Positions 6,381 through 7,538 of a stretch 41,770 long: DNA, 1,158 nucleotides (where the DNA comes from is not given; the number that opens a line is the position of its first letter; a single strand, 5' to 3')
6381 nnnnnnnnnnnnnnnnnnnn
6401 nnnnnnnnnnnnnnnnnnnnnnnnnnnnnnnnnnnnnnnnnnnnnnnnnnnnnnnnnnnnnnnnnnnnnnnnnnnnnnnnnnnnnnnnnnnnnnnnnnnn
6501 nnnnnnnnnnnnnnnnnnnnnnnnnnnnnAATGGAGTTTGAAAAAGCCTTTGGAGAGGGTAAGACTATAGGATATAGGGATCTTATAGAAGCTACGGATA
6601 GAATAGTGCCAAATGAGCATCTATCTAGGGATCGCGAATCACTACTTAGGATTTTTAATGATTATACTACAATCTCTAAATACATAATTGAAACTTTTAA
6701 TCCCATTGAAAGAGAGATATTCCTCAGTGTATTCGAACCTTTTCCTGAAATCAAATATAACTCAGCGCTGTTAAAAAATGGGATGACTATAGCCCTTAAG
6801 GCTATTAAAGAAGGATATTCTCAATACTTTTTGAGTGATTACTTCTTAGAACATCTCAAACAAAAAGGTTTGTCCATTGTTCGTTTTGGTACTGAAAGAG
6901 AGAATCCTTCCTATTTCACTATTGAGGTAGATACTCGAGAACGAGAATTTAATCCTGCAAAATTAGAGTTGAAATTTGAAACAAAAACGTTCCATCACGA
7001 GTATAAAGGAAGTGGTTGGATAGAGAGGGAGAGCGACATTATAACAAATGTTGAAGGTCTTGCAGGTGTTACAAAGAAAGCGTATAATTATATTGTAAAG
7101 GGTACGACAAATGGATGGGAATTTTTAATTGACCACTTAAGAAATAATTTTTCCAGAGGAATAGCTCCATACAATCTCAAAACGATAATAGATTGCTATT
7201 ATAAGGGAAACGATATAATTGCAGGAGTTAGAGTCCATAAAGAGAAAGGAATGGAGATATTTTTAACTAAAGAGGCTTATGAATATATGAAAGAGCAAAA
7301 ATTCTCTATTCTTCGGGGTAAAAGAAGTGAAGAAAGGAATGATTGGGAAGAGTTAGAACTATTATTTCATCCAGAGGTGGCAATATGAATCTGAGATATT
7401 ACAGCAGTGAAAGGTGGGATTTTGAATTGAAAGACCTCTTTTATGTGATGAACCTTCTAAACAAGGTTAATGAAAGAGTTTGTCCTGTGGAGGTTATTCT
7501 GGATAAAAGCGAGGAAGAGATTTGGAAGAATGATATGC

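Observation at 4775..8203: AT-rich five-gene operon of unrecognisable proteins ending in a NucS/RecB-like nuclease, between a TnpA relic and tRNA-Asn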

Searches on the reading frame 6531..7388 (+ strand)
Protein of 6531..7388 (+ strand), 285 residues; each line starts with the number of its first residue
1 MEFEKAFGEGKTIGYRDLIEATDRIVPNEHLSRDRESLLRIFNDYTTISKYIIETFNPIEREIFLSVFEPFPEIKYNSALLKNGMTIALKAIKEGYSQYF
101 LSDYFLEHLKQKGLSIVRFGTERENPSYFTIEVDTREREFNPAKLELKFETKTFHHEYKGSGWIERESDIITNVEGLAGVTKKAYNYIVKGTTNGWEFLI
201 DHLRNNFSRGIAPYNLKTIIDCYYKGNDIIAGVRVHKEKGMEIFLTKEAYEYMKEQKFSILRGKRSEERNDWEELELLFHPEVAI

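Call 4: search_protein_families(library=pfam, proteins=[window:6531-7388:+], max_evalue=1)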
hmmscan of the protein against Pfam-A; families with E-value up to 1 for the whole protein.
window:6531-7388:+ (285 aa): 0 families

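Call 5: search_protein_families(library=padloc, proteins=[window:6531-7388:+], max_evalue=1)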
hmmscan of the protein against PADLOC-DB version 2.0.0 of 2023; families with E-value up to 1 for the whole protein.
window:6531-7388:+ (285 aa): 0 families

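Call 6: search_protein_families(library=ncbifam, proteins=[window:6531-7388:+], max_evalue=1)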
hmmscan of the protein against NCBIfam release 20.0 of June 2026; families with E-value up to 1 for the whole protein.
window:6531-7388:+ (285 aa): 0 families

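Call 7: search_protein_families(library=phrogs, proteins=[window:6531-7388:+], max_evalue=1)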
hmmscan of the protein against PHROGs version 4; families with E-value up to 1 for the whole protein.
window:6531-7388:+ (285 aa): 1 family
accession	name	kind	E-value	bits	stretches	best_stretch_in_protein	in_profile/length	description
phrog_17466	-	unknown function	0.17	13.2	1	225-259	22-56/80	-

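Call 22: search_solved_structures(query=A2, max_evalue=10)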
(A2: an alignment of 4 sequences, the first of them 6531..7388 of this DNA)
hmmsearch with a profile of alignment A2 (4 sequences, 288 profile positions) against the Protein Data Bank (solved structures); distinct sequences matched with E-value up to 10: 2.
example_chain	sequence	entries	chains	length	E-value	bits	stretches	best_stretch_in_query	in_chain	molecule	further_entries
10lk_Y1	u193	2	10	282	0.15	14.4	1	97-152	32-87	FlaA2 associated protein 2 | LIC_12075 protein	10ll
1uxc_A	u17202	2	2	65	1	11.8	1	177-237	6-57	FRUCTOSE REPRESSOR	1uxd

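Call 23: find_homologous_proteins(query=window:6531-7388:+, max_evalue=0.001)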
Query window:6531-7388:+ (285 aa): 9 proteins with E <= 0.001 among 724 candidates.
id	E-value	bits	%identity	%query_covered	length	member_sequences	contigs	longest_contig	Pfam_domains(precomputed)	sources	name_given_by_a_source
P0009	1.3e-187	640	100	100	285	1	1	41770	-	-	-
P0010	1.5e-157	541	86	100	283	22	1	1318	-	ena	-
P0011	3.9e-154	530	84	100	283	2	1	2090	-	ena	-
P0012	7.9e-147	506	83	100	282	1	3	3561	-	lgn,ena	-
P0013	5.2e-140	484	80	100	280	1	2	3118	-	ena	-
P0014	8.6e-117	408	66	100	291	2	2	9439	-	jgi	-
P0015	3.3e-116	406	66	97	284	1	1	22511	-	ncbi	-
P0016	1.4e-97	345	88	63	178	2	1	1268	-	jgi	-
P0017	1.6e-78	282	51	99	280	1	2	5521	-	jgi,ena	-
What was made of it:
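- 6531..7388 (+): g4: a 285-aa core partner protein with no detectable family or fold match. Only 9 clusters in 5.8 billion proteins (call 23).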

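Call 25: find_encoding_contigs(protein=P0015, flank=10000)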
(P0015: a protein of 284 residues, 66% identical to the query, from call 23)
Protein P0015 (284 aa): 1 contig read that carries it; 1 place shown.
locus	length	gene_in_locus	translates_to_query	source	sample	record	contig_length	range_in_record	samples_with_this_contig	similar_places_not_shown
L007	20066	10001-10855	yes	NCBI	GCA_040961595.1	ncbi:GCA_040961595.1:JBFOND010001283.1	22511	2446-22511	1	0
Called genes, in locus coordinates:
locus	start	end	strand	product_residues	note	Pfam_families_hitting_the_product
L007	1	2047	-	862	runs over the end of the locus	PF00690:Cation_ATPase_N, PF00122:E1-E2_ATPase, PF00702:Hydrolase, PF13246:Cation_ATPase, PF08282:Hydrolase_3 (faint), PF00689:Cation_ATPase_C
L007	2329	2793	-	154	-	PF14810:TGT_C2, PF01472:PUA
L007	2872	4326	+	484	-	PF03853:YjeF_N, PF01256:Carb_kinase, PF02110:HK (weak)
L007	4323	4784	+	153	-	PF01967:MoaC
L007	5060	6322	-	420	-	PF18195:GatD_N, PF00710:Asparaginase, PF17763:Asparaginase_C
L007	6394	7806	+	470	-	PF26094:HTH_TSHZ3 (faint)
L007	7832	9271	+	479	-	PF00206:Lyase_1, PF10415:FumaraseC_C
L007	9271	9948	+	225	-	PF25948:DUF7986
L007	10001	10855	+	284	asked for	-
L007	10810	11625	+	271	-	PF26193:DUF8045 (weak)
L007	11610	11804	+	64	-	-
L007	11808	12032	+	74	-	PF15919:HicB_lk_antitox, PF21748:UPF0150 (weak)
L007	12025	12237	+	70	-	PF07927:HicA_toxin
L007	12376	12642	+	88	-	PF04255:DUF433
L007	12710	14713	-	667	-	PF00072:Response_reg, PF00989:PAS, PF08447:PAS_3, PF08448:PAS_4, PF13426:PAS_9, PF00989:PAS, PF08448:PAS_4, PF13188:PAS_8, +4 more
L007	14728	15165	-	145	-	PF00072:Response_reg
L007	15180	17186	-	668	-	PF00989:PAS, PF08448:PAS_4, PF13188:PAS_8, PF13426:PAS_9, PF00989:PAS, PF13188:PAS_8, PF08447:PAS_3, PF08448:PAS_4, +11 more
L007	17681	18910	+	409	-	PF00009:GTP_EFTU, PF09173:eIF2_C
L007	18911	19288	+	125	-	PF18477:PIN_9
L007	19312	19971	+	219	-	PF03876:SHS2_Rpb7-N, PF00575:S1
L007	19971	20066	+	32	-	?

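Call 26: find_encoding_contigs(protein=P0017, flank=10000)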
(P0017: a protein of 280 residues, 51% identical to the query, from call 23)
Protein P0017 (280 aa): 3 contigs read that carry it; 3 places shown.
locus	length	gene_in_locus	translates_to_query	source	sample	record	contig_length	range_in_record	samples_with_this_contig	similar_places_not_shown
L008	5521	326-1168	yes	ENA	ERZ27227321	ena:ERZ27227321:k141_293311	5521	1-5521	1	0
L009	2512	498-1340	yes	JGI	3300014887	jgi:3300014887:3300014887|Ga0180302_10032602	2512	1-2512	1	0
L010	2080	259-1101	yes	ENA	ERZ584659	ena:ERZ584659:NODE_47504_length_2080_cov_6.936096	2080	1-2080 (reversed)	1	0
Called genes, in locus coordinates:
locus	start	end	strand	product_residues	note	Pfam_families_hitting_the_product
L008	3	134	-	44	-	?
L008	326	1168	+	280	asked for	-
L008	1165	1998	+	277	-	PF26193:DUF8045 (weak)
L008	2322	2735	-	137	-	PF13610:DDE_Tnp_IS240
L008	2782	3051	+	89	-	-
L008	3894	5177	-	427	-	PF00589:Phage_integrase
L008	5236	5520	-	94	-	PF09827:CRISPR_Cas2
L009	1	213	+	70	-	?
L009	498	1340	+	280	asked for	-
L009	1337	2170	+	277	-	PF26193:DUF8045 (weak)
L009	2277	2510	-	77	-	?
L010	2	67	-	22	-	?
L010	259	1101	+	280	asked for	-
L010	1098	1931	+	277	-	PF26193:DUF8045 (weak)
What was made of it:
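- On Cas4: Only L008 has a Cas2 gene, about 3 kb away (call 26).
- An IS240 transposase, an integrase and Cas2 lie next to it in L008 (call 26). An integrase and an IS element lie beside the pair in L008 (call 26).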

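Call 38: predict_structure(alignment_id=A3)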
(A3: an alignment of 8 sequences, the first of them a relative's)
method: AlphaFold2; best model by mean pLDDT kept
length: 285 residues; sequences in the alignment: 8
mean_pLDDT: 52.7   pTM: 0.45
mean pLDDT of the five models: 52.7, 49.1, 48.8, 44.9, 36.8
residues with pLDDT >= 90: 0; 70-90: 75; 50-70: 55; < 50: 155
segments of 3 or more residues with pLDDT < 50: 13-15, 64-73, 121-125, 139-243, 245-249, 268-277, 280-285
pLDDT, mean of each block of 10 residues (from residue 1): 60 50 79 72 80 82 44 59 71 73 80 79 53 67 30 36 39 34 23 31 35 34 36 41 48 51 49 46 39
secondary structure, 60 per line:
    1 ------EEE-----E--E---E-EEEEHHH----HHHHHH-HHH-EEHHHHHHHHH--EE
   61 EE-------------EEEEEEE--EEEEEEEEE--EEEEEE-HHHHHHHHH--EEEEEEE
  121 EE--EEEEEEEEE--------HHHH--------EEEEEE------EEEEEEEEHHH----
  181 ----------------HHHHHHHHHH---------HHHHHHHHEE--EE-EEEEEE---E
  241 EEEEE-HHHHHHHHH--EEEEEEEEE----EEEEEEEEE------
elements in order: E7-9 E24-27 H35-40 H48-56 E59-62 E76-82 E85-93 E96-101 H103-111 E114-122 E125-133 H142-145 E154-159 E166-173 H197-206 H216-223 E231-236 E240-245 H247-255 E258-266 E271-279
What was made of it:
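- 6531..7388 (+): The AF2 model is poor, pLDDT 53 (call 38).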

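Call 43: fold_search(model_id=the predicted structure, library=pdb)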
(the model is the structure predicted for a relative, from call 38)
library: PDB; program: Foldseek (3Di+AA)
matches with E <= 10: 141; with E <= 0.001: 0
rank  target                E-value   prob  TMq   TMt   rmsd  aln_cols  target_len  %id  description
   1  9n37_I                7.5e-01  0.14  0.12  0.25  17.2       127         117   12  Cryo-EM structure of Rubisco from Arabidopsis thaliana with the 1A small subunit isoform (released 2026-02-04)
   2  5xmg                  7.9e-01  0.04  0.14  0.12  25.0       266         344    9  Crystal structure of PA3488 from Pseudomonas aeruginosa (released 2018-05-16)
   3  6iot_D                1.0e+00  0.02  0.07  0.08  21.0       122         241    9  The ligand binding domain of Mlp24 with arginine (released 2019-03-20)
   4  9c3c_g                1.2e+00  0.02  0.09  0.10  28.9       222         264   10  Cryo-EM structure of native dystrophin-glycoprotein complex (DGC) (released 2024-10-23)
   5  5nxf_A                1.4e+00  0.01  0.08  0.06  33.0       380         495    9  Crystal structure of the carboxy-terminal region of the bacteriophage T4 proximal long tail fibre protein gp34, residu (released 2017-07-12)
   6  3v4v_M                1.5e+00  0.02  0.10  0.12  19.9       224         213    6  crystal structure of a4b7 headpiece complexed with Fab ACT-1 and RO0505376 (released 2012-01-11)
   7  4uxg_I                1.6e+00  0.01  0.09  0.07  34.3       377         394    9  Crystal structure of the carboxy-terminal region of the bacteriophage T4 proximal long tail fibre protein gp34, R32 na (released 2015-09-30)
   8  4mg3_B                1.8e+00  0.12  0.10  0.17   9.6        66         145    8  Crystal Structural Analysis of 2A Protease from Coxsackievirus A16 (released 2014-03-26)
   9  9fgo                  1.9e+00  0.11  0.10  0.17   9.0        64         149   11  Crystal structure of Enterovirus 71 2A protease mutant C110A containing VP1-2A junction in the active site (released 2024-09-04)
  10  6ioq                  1.9e+00  0.02  0.07  0.08  20.6       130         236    4  The ligand binding domain of Mlp24 with glycine (released 2019-03-06)
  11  2i8d_A                2.0e+00  0.06  0.11  0.22  13.8       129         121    8  Crystal structure of an uncharacterized conserved protein of COG5646 (ZP_00384875.1) from Lactobacillus casei ATCC 334 (released 2006-09-19)
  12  2rqa_MODEL_1_A        2.3e+00  0.14  0.16  0.29   8.1        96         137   10  Solution structure of LGP2 CTD (released 2009-05-05)
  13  4mg3_A                2.5e+00  0.10  0.09  0.17   9.7        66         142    8  Crystal Structural Analysis of 2A Protease from Coxsackievirus A16 (released 2014-03-26)
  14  28yj_D                2.5e+00  0.02  0.09  0.15  24.2       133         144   14  Molecular basis of ZPD homopolymerization: cryo-EM structure of a native vertebrate egg coat filament (released 2026-03-18)
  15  4u1g_B                2.8e+00  0.02  0.12  0.15  19.7       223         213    8  Plasmodium falciparum reticulocyte-binding protein homologue 5 (PfRH5) bound to monoclonal antibody QA1 (released 2014-08-13)
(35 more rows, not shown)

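Call 46: find_related_loci(query=A3, collection=viral_contigs, flank=10000)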
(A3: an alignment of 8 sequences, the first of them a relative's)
Query A3 (285 aa) in viral_contigs; peptide patterns used: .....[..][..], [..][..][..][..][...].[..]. (x = any residue, [..] = any of these).
102 stretches matched a pattern, but none encodes a relative of the query by tblastn (E <= 1e-3).

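Call 52: search_protein_families(library=pfam, proteins=[L007:9271-9948:+, L008:1165-1998:+], max_evalue=0.1)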
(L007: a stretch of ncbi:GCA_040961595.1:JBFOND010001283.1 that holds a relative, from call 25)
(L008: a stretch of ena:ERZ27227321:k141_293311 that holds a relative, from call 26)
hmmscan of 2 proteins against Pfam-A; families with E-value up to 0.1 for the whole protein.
L007:9271-9948:+ (225 aa): 1 family
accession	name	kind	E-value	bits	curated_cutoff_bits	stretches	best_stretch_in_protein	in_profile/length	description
PF18340.7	TraI_2B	-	0.075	13.4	26.7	0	117-146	35-64/79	DNA relaxase TraI 2B/2B-like domain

L008:1165-1998:+ (277 aa): 3 families
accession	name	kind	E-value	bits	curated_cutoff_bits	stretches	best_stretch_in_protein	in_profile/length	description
PF08011.17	PDDEXK_9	-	0.00034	21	25.5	1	184-239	32-95/105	PD-(D/E)XK nuclease superfamily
PF12705.13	PDDEXK_1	-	0.021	15.2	22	1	117-239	59-187/247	PD-(D/E)XK nuclease superfamily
PF08378.17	NERD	-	0.07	14.1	22.1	0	163-201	15-55/111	Nuclease-related domain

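Call 68: fold_search(model_id=the predicted structure, library=viral)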
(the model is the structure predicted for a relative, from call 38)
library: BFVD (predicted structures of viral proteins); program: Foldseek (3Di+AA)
matches with E <= 10: 131; with E <= 0.001: 0
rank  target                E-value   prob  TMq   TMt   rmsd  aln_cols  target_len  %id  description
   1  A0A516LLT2            2.2e-01  0.04  0.12  0.04  22.3       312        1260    6  (no name in the UniProt tables at hand)
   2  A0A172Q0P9            6.2e-01  0.13  0.15  0.28  17.3       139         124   14  Uncharacterized protein [Acinetobacter phage vB_AbaM_ME3]
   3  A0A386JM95            7.7e-01  0.08  0.09  0.04  21.2        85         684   18  Polyprotein (Fragment) [Phaseolus vulgaris alphaendornavirus 1]
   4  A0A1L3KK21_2          1.0e+00  0.05  0.10  0.03  19.1       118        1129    9  (no name in the UniProt tables at hand)
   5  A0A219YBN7            1.4e+00  0.35  0.14  0.53   4.3        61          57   11  Uncharacterized protein [Aeromonas phage 65.2]
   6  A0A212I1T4            1.6e+00  0.02  0.08  0.10  26.7       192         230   10  Genome polyprotein (Fragment) [Coxsackievirus A16]
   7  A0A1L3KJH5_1          1.6e+00  0.02  0.09  0.03  22.2       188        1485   11  (no name in the UniProt tables at hand)
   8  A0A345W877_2          1.7e+00  0.02  0.09  0.04  24.1       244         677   10  Genome polyprotein (Fragment) [Coxsackievirus A17]
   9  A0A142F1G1            1.7e+00  0.01  0.09  0.03  33.5       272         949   10  YomR-like protein [Bacillus phage Shbh1]
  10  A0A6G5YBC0            1.7e+00  0.04  0.11  0.22  24.8       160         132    9  (no name in the UniProt tables at hand)
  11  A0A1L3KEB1            1.7e+00  0.02  0.09  0.05  21.1       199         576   15  (no name in the UniProt tables at hand)
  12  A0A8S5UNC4            1.8e+00  0.01  0.08  0.08  24.2       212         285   11  Uncharacterized protein [Siphoviridae sp. ctzr51]
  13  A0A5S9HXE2            1.9e+00  0.07  0.09  0.26  11.4        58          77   12  Uncharacterized protein [Tenacibaculum phage PTm1]
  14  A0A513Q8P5            2.1e+00  0.02  0.08  0.07  27.8       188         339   10  (no name in the UniProt tables at hand)
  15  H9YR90                2.1e+00  0.01  0.08  0.10  23.1       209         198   10  (no name in the UniProt tables at hand)
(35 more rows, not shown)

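Call 82: search_dna_similar(query=window:6531-7388:+, collection=plasmids, mode=protein, max_evalue=0.001)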
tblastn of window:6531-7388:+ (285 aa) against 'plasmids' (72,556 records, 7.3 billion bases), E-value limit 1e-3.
No match.

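Call 83: search_dna_similar(query=window:6531-7388:+, collection=phages, mode=protein, max_evalue=0.001)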
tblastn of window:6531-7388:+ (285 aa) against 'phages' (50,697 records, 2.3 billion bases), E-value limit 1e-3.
No match.

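Call 95: find_encoding_contigs(protein=P0012, flank=10000)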
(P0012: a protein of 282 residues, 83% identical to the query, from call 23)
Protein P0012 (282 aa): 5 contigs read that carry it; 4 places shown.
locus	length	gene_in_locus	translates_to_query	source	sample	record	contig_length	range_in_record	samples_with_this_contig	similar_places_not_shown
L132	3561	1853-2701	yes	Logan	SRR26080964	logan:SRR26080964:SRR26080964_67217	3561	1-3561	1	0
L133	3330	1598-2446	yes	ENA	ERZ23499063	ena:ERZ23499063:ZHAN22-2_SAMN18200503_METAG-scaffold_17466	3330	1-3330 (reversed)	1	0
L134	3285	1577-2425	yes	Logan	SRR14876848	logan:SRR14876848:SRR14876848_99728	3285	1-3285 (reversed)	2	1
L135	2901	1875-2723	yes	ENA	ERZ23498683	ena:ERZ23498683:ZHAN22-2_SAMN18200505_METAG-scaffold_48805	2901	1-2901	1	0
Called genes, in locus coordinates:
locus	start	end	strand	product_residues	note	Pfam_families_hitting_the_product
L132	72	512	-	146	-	-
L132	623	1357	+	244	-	-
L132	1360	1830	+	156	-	-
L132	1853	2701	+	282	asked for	-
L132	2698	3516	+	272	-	PF26193:DUF8045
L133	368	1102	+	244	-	-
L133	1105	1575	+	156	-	-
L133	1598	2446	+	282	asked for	-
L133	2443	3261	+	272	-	PF26193:DUF8045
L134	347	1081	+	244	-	-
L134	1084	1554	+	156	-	-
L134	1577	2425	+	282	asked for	-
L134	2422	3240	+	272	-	PF26193:DUF8045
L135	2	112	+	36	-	?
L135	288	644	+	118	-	-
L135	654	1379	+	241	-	-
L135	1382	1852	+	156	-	-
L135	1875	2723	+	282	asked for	-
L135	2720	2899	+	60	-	?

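Call 115: search_protein_families(library=pfam, proteins=[L135:288-644:+, L132:72-512:-], max_evalue=0.001)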
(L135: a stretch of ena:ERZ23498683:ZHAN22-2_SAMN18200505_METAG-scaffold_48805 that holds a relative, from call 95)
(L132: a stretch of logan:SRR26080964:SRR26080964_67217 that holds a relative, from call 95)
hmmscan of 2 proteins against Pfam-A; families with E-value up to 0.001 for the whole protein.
L135:288-644:+ (118 aa): 0 families

L132:72-512:- (146 aa): 0 families
